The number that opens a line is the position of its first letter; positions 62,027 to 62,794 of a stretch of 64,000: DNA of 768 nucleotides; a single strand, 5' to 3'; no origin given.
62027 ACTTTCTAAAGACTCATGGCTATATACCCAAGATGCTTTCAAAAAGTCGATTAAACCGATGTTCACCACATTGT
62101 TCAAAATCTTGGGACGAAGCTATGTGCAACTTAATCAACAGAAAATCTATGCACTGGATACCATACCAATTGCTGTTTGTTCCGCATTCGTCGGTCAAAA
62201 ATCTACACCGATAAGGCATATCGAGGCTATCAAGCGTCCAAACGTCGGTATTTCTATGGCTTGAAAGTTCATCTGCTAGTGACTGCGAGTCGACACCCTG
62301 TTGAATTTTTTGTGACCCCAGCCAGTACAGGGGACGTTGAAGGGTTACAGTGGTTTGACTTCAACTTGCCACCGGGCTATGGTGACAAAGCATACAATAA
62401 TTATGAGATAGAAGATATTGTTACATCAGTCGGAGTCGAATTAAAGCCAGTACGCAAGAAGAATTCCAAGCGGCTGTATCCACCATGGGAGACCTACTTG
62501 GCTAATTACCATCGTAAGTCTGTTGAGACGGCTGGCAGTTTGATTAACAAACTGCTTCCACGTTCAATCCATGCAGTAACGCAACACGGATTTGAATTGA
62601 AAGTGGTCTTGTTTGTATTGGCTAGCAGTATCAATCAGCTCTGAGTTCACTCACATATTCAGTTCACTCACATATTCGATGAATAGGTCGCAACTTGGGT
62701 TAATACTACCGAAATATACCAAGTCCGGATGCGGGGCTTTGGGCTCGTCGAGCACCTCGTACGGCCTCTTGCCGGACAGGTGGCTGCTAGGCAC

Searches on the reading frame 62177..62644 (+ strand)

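Call 81: search_protein_families(library=pfam, proteins=[window:62177-62644:+], max_evalue=0.01)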
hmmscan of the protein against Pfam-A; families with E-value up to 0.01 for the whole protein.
window:62177-62644:+ (155 aa): 2 families
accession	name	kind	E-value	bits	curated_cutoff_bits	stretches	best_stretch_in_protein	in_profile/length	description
PF13612.12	DDE_Tnp_1_3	-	1.3e-07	32.2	27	1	3-119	22-137/155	Transposase DDE domain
PF01609.27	DDE_Tnp_1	-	5.1e-05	23.6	23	1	12-80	21-93/200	Transposase DDE domain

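Call 87: search_protein_families(library=ncbifam, proteins=[window:62177-62644:+], max_evalue=0.01)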
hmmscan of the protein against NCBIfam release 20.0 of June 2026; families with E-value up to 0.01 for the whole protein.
window:62177-62644:+ (155 aa): 3 families
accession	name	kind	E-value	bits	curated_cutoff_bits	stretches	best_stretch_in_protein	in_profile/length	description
NF033520.1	transpos_IS982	equivalog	8.9e-31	107.3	130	1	3-153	88-242/243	IS982 family transposase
NF033580.1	transpos_IS5_3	equivalog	1.2e-05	25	110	1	16-119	114-224/258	IS5 family transposase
NF033581.1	transpos_IS5_4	equivalog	0.00082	18.8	140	1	20-111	146-237/285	IS5 family transposase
